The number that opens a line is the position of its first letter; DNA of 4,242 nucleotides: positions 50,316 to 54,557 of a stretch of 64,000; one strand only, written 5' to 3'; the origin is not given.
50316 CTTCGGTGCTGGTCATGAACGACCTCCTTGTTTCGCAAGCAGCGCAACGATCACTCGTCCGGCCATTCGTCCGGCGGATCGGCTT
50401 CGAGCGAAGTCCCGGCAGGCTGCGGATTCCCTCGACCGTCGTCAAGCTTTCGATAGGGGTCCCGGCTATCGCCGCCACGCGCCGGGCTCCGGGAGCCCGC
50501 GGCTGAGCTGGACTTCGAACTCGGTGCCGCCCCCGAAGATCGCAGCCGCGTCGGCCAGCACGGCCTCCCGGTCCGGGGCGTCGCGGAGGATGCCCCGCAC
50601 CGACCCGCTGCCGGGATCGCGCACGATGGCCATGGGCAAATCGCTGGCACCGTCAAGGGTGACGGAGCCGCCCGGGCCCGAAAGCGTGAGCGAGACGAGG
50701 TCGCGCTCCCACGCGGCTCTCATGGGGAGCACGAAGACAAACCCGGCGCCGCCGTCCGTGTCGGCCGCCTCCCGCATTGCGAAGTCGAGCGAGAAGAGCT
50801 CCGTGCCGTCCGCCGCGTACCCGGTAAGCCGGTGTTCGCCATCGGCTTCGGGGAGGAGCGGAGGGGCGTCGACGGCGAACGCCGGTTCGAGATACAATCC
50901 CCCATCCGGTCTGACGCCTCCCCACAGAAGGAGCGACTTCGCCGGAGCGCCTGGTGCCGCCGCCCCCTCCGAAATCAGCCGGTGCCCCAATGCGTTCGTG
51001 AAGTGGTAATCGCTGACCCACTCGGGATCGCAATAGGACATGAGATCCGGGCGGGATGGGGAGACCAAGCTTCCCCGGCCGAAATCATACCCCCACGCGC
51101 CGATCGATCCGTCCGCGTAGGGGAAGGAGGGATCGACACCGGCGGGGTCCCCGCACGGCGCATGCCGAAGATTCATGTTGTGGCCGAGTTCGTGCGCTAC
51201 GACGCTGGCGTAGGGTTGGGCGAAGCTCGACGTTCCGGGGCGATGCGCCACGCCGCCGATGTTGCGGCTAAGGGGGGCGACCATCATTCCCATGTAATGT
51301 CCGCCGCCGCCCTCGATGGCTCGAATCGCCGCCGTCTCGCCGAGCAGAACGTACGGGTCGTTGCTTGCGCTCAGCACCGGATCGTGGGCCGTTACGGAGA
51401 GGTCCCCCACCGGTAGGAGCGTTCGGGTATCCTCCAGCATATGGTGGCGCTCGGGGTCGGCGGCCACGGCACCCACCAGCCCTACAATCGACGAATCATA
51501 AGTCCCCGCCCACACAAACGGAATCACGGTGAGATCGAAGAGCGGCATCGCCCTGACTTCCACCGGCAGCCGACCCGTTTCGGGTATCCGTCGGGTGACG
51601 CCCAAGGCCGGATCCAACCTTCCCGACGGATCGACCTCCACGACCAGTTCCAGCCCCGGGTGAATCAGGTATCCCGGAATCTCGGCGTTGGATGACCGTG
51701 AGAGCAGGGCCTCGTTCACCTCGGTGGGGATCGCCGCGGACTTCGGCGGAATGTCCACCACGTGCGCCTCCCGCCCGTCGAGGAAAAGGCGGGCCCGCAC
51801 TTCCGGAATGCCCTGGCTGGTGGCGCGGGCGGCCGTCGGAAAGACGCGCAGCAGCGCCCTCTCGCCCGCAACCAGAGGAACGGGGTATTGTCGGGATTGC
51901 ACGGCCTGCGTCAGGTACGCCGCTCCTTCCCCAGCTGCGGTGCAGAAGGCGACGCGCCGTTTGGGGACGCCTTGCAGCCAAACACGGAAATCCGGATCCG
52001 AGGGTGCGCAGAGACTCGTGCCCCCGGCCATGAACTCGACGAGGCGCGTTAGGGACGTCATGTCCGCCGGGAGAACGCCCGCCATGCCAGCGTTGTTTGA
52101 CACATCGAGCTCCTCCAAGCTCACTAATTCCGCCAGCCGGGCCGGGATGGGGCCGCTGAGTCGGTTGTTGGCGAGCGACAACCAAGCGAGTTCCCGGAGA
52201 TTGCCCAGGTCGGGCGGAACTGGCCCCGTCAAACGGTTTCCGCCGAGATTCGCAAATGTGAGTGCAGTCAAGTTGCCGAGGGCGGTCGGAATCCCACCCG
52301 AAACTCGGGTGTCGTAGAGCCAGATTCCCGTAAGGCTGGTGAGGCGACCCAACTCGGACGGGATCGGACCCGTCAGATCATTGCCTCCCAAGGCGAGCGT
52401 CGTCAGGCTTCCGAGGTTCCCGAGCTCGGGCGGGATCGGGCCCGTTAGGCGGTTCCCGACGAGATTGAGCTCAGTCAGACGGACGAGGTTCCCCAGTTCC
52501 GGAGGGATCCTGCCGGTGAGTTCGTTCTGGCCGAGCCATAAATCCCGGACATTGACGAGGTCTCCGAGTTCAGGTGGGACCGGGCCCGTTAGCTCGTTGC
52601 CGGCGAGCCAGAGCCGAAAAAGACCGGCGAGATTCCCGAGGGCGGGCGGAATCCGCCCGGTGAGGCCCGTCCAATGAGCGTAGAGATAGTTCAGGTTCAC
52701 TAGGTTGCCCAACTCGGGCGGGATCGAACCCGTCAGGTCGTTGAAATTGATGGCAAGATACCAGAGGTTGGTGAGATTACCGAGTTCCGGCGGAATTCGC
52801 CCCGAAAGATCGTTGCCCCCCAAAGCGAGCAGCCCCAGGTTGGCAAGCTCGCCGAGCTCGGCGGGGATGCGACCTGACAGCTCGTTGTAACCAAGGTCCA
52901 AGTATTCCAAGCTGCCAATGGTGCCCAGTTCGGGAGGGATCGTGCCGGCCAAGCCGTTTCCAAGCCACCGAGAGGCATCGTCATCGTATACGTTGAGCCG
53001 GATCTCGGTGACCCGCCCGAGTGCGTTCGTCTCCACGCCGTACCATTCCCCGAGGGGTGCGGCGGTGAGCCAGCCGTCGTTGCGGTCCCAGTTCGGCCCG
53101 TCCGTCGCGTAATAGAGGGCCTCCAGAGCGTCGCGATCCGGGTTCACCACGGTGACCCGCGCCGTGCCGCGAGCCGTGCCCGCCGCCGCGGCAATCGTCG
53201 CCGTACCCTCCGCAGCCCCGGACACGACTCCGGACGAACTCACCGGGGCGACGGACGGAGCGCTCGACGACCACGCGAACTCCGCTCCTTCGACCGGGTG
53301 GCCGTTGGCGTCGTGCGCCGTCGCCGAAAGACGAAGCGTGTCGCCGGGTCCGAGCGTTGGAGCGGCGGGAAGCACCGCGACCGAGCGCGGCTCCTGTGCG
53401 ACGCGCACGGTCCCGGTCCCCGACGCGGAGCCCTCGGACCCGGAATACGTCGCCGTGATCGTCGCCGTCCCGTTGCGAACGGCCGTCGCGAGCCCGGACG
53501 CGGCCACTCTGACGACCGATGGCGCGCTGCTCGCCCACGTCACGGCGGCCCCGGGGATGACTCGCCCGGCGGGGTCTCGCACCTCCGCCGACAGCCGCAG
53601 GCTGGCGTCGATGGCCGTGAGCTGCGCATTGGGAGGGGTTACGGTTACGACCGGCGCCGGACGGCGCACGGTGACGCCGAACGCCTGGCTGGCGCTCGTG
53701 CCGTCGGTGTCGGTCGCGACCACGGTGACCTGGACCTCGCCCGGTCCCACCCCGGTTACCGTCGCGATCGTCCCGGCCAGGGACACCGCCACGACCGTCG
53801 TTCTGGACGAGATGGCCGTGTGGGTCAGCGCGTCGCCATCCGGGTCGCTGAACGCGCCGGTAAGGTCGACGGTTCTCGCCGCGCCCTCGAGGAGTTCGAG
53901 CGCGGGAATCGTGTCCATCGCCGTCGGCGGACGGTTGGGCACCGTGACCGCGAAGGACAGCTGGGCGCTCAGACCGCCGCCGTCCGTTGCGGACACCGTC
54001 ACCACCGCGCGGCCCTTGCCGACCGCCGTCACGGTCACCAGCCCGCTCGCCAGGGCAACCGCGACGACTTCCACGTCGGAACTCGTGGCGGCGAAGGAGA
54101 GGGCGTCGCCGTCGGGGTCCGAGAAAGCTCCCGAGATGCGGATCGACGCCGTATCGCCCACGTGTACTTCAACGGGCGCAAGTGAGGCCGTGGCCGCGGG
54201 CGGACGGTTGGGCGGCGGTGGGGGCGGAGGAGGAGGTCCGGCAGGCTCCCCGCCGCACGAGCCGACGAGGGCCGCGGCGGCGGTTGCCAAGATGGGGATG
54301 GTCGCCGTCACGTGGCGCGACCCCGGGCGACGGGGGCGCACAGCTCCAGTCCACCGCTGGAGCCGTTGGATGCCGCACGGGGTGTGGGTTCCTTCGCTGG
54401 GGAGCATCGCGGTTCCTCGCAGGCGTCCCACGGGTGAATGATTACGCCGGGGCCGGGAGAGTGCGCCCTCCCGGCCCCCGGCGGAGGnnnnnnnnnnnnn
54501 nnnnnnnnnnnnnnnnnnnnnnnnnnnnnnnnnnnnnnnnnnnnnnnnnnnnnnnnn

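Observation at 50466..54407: LRR-metzincin fusion lipoprotein with a plant-like LRR prefix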

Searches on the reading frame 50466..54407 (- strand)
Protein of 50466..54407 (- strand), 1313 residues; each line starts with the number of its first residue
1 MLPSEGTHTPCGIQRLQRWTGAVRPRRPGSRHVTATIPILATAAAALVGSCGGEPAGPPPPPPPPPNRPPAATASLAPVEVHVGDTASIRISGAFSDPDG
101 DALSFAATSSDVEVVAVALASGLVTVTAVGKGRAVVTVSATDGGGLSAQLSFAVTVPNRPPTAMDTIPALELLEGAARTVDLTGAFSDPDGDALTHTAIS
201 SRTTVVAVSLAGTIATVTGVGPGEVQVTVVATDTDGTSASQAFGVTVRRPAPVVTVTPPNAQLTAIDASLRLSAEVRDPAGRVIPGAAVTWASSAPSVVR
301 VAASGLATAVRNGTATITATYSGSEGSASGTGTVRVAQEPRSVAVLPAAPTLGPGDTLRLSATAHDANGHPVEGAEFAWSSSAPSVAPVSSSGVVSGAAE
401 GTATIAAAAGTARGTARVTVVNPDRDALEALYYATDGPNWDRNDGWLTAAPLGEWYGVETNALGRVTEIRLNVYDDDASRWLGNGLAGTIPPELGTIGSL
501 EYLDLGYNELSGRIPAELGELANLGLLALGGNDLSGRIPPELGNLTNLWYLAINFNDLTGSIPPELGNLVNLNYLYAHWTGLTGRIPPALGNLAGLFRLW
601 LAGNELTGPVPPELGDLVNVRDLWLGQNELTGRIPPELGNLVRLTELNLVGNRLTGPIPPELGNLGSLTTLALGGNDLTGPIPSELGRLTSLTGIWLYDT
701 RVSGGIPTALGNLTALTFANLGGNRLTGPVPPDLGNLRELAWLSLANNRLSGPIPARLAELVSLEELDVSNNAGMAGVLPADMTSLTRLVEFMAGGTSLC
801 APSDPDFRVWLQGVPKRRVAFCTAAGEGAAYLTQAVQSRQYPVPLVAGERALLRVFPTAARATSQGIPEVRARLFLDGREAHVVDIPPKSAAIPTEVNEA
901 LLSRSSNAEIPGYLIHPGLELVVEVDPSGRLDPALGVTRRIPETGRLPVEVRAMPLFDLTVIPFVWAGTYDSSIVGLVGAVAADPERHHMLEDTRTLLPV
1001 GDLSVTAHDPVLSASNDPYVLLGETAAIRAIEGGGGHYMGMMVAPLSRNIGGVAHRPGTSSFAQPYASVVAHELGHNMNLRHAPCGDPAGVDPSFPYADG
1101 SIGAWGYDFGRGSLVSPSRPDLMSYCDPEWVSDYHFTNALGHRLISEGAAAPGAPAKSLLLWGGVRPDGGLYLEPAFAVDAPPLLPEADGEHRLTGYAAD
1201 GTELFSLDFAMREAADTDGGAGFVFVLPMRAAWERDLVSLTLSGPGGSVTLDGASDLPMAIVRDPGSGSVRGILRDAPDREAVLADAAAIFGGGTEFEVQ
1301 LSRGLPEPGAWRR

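Call 5: search_protein_families(library=pfam, proteins=[window:50466-54407:-], max_evalue=0.01)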
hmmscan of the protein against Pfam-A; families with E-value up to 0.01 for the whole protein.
window:50466-54407:- (1313 aa): 13 families
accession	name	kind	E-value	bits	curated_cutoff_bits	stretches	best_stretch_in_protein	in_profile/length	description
PF00560.39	LRR_1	-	2e-29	95.7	20.6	0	643-665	1-23/23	Leucine Rich Repeat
PF23598.1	LRR_14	-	3.7e-21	75.7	40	3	613-717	42-142/353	Leucine-rich repeat region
PF02368.24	Big_2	-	4.9e-21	74.9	22.8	2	342-420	4-79/79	Bacterial Ig-like domain (group 2)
PF12799.13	LRR_4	-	3.1e-17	62.6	27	2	619-654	2-36/44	Leucine Rich repeats (2 copies)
PF13855.12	LRR_8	-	1.1e-15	57.5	27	3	722-772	9-59/61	Leucine rich repeat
PF10462.15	Peptidase_M66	-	3.8e-07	29.8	20.6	1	1049-1122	174-249/306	Peptidase M66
PF17963.7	Big_9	-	6.9e-07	30.5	23.6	2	67-154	1-88/89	Bacterial Ig domain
PF22359.2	Big-like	-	9.8e-07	29.4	27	2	288-319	2-33/48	Bacterial Ig-like domain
PF02369.22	Big_1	-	4.8e-05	23.8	34.9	2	356-420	17-78/93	Bacterial Ig-like domain (group 1)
PF17803.7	Cadherin_4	-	0.00016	22.6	25.1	1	148-205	1-58/71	Bacterial cadherin-like domain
PF13620.12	CarboxypepD_reg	-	0.0031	18.3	32.3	1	272-340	2-75/82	Carboxypeptidase regulatory-like domain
PF13688.12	Reprolysin_5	-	0.0073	17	27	0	1068-1090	143-165/196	Metallo-peptidase family M12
PF13582.12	Reprolysin_3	-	0.0081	17.1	22.4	0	1033-1082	76-122/123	Metallo-peptidase family M12B Reprolysin-like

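Call 6: search_protein_families(library=ncbifam, proteins=[window:50466-54407:-], max_evalue=0.01)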
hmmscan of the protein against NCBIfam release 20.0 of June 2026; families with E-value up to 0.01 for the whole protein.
window:50466-54407:- (1313 aa): 5 families
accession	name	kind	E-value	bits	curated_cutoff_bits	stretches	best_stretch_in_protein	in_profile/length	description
NF041381.1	XopAC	subfamily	8.7e-32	110.4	450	4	643-783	67-203/451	XopAC/AvrAC family type III secretion system effector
NF041400.1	XopAE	equivalog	4.3e-30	105.1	600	3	514-713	11-207/478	type III secretion system effector XopAE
NF047464.1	FibnectbindLIC11051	equivalog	6.8e-14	51.2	1000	2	618-794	488-657/685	LIC_11051 family fibronectin-binding protein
NF041351.1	XopL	equivalog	7.4e-08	31.5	500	1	513-690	88-271/497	type III secretion system leucine-rich repeat domain-containing effector XopL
NF012211.1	tand_rpt_95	domain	0.0044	17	90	0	177-248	7-85/98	tandem-95 repeat protein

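Call 23: list_cluster_members(proteins=[window:50469-54407:-, window:54491-57697:-, window:49870-50286:-])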
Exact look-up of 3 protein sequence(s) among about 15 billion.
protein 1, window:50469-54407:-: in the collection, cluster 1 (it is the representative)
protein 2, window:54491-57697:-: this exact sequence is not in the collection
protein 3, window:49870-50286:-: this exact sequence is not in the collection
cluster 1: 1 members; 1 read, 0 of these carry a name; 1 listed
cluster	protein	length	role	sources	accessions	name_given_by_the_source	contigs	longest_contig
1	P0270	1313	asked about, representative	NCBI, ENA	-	-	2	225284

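Call 24: find_encoding_contigs(protein=window:50466-54407:-, flank=3000, max_places=3)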
Protein window:50466-54407:- (1313 aa): 3 contigs read that carry it; 1 place shown.
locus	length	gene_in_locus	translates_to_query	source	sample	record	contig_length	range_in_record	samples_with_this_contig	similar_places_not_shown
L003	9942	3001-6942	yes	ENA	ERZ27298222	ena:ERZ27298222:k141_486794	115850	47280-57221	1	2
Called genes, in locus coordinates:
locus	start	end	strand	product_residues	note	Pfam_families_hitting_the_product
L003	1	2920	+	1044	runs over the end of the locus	PF02368:Big_2 (faint), PF05345:He_PIG (faint), PF17892:Cadherin_5 (faint), PF17963:Big_9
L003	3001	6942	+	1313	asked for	PF17963:Big_9 (faint), PF22359:Big-like (faint), PF26918:Ig_Eae (faint), PF02368:Big_2, PF00560:LRR_1 (faint), PF23598:LRR_14 (weak), PF23598:LRR_14 (weak), PF10462:Peptidase_M66 (weak), +2 more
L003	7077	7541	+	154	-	-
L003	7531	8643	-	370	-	-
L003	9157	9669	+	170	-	PF05198:IF3_N, PF00707:IF3_C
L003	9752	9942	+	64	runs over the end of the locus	PF01632:Ribosomal_L35p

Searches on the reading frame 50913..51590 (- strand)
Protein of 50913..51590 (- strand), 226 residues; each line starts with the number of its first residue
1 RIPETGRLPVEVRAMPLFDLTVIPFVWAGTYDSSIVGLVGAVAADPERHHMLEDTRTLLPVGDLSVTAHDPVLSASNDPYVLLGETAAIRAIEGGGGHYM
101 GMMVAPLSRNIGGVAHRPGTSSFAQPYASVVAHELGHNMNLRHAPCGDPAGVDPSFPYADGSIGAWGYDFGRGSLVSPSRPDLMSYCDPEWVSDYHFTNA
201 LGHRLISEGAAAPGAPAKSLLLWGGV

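Call 50: predict_structure(alignment_id=A2)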
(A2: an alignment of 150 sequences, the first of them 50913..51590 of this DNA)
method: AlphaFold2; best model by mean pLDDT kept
length: 226 residues; sequences in the alignment: 150
mean_pLDDT: 88.5   pTM: 0.86
mean pLDDT of the five models: 88.5, 87.9, 87.0, 87.0, 85.8
residues with pLDDT >= 90: 162; 70-90: 31; 50-70: 22; < 50: 11
segments of 3 or more residues with pLDDT < 50: 1-5, 224-226
pLDDT, mean of each block of 10 residues (from residue 1): 51 82 98 98 98 95 96 98 98 95 96 97 98 98 96 92 74 85 94 92 86 57 43
secondary structure, 60 per line:
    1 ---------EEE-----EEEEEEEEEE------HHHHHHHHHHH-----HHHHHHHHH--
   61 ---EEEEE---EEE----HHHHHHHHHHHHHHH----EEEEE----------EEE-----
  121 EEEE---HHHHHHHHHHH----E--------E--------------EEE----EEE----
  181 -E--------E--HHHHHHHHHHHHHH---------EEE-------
elements in order: E10-12 E18-27 H34-44 H50-58 E64-68 E72-74 H79-93 E98-102 E113-115 E121-124 H128-138 E167-169 E174-176 H194-207 E217-219

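Call 52: fold_search(model_id=the predicted structure, library=pdb)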
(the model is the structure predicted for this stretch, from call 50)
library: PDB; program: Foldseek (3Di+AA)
matches with E <= 10: 573; with E <= 0.001: 99
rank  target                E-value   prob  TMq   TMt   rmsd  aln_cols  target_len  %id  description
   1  1wni                  6.3e-07  1.00  0.48  0.54   5.7       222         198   14  Crystal Structure of H2-Proteinase (released 2004-08-17)
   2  2dw0_A                7.1e-07  1.00  0.49  0.29   5.5       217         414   13  Crystal structure of VAP2 from Crotalus atrox venom (Form 2-1 crystal) (released 2007-07-10)
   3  3hdb_A                8.1e-07  1.00  0.52  0.31   4.5       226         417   14  Crystal structure of AaHIV, A metalloproteinase from venom of Agkistrodon Acutus (released 2009-08-11)
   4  4dd8_D                8.1e-07  1.00  0.54  0.57   6.8       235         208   16  ADAM-8 metalloproteinase domain with bound batimastat (released 2012-06-06)
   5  4dd8_C                9.2e-07  1.00  0.53  0.58   5.7       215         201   14  ADAM-8 metalloproteinase domain with bound batimastat (released 2012-06-06)
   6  4dd8_A                1.3e-06  1.00  0.53  0.58   4.9       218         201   14  ADAM-8 metalloproteinase domain with bound batimastat (released 2012-06-06)
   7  4q1l_A                1.6e-06  1.00  0.49  0.54   6.4       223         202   15  Crystal structure of Leucurolysin-a complexed with an endogenous tripeptide (QSW). (released 2015-04-08)
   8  9clp_A                1.7e-06  1.00  0.51  0.30   5.4       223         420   13  Structure of ecarin from the venom of Kenyan saw-scaled viper in complex with the Fab of neutralizing antibody H11 (released 2024-09-11)
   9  1r54_A                1.9e-06  1.00  0.50  0.54   5.6       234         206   14  Crystal structure of the catalytic domain of human ADAM33 (released 2004-10-12)
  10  1r55_A                2.5e-06  1.00  0.50  0.55   7.5       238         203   13  Crystal structure of the catalytic domain of human ADAM 33 (released 2004-10-12)
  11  1nd1                  2.8e-06  1.00  0.50  0.55   5.5       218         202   14  Amino acid sequence and crystal structure of BaP1, a metalloproteinase from Bothrops asper snake venom that exerts multi (released 2003-11-04)
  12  1bsw                  3.0e-06  1.00  0.49  0.55   5.6       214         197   13  ACUTOLYSIN A FROM SNAKE VENOM OF AGKISTRODON ACUTUS AT PH 7.5 (released 1999-08-26)
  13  6x5x                  3.6e-06  1.00  0.52  0.57   5.7       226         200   12  Crystal structure o BmooMP-I, a P-I metalloproteinase from Bothrops moojeni (released 2020-10-07)
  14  1dth_A                5.0e-06  1.00  0.52  0.57   5.9       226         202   13  METALLOPROTEASE (released 1997-02-12)
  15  4dd8_B                5.0e-06  1.00  0.50  0.54   5.7       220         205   15  ADAM-8 metalloproteinase domain with bound batimastat (released 2012-06-06)
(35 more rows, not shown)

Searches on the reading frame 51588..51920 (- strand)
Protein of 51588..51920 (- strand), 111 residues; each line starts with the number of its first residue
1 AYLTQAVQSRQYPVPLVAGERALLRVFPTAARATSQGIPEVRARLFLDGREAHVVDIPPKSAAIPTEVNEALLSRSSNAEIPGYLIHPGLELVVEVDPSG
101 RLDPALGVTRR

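Call 72: search_protein_families(library=pfam, proteins=[window:51588-51920:-], max_evalue=10)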
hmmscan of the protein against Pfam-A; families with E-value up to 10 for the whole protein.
window:51588-51920:- (111 aa): 0 families
